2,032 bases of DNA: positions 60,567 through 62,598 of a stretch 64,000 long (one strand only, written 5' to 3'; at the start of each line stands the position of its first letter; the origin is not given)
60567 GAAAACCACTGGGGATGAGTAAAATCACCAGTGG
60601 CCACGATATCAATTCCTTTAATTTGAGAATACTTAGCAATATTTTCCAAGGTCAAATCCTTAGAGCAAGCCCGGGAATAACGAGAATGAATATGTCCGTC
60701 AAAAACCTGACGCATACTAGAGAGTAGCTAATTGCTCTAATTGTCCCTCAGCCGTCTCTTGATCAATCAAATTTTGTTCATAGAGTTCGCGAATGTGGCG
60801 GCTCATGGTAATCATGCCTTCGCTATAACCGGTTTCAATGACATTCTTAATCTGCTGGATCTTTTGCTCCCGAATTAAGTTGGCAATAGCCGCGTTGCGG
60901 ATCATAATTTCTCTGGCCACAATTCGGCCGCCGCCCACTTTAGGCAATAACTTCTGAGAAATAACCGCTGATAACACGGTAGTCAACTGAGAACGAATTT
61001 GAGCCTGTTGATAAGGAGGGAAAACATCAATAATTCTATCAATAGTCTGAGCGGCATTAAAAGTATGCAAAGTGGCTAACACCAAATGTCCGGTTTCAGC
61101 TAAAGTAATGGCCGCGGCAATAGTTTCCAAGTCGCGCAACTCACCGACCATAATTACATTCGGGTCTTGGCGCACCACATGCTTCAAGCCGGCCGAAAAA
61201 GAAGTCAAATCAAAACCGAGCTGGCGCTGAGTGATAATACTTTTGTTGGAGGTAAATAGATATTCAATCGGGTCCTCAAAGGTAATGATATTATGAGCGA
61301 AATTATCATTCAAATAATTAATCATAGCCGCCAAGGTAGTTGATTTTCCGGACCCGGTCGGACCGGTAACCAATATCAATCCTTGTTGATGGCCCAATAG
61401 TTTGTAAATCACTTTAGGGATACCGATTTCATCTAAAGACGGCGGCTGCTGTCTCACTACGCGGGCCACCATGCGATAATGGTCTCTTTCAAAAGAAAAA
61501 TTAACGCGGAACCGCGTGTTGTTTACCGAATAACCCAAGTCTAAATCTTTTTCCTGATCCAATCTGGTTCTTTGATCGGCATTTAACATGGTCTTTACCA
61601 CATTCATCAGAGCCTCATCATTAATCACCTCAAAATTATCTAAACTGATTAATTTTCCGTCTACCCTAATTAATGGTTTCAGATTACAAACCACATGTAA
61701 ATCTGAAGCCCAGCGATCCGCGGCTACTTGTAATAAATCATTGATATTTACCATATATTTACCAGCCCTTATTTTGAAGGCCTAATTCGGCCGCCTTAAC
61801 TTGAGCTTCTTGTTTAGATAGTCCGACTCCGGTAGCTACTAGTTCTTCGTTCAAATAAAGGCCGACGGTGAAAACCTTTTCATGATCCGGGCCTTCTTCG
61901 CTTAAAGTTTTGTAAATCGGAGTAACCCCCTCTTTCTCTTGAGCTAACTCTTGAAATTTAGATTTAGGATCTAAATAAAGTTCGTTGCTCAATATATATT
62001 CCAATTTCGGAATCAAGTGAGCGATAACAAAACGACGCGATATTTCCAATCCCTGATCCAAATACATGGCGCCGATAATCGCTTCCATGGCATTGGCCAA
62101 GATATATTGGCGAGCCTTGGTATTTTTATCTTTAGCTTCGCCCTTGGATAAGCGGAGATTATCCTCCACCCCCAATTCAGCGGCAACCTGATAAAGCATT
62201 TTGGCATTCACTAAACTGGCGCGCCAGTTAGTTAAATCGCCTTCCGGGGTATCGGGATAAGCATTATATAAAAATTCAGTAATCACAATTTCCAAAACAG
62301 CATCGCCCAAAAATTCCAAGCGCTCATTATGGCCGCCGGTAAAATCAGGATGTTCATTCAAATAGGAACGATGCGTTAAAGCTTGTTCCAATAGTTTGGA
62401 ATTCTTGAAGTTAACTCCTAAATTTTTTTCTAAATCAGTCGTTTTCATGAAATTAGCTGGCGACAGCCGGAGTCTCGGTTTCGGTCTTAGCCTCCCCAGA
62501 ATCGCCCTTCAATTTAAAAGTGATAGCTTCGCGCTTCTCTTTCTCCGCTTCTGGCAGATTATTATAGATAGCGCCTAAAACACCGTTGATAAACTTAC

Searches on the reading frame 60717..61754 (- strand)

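Call 69: search_protein_families(library=pfam, proteins=[window:60717-61754:-], max_evalue=0.00001)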
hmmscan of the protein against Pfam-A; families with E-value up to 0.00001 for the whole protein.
window:60717-61754:- (345 aa): 1 family
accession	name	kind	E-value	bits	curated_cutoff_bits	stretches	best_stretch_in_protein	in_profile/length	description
PF00437.27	T2SSE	-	3.7e-47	161.2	24.9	1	4-275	12-283/370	Type II/IV secretion system protein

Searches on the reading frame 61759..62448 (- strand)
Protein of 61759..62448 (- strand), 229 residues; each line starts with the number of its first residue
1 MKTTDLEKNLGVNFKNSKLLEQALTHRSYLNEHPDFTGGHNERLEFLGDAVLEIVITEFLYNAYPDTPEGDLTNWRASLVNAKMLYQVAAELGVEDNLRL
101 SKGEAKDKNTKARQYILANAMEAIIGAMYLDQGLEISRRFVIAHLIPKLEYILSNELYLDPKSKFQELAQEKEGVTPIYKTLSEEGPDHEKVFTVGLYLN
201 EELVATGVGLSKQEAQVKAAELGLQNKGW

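Call 69: search_protein_families(library=pfam, proteins=[window:61759-62448:-], max_evalue=0.00001)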
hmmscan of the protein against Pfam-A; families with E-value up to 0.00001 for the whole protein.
window:61759-62448:- (229 aa): 4 families
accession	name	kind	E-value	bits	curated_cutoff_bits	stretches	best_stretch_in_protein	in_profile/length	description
PF14622.11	Ribonucleas_3_3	-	4.7e-38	130.7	35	1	16-148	1-127/128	Ribonuclease-III-like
PF00636.31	Ribonuclease_3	-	3.8e-27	95.5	27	1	42-133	1-102/102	Ribonuclease III domain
PF00035.32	dsrm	-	1e-16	61.7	23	1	161-226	1-65/66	Double-stranded RNA binding motif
PF22935.1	RM44_endonuclase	-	4e-11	43.6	27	1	9-128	12-139/139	Large ribosomal subunit protein mL44, endonuclease domain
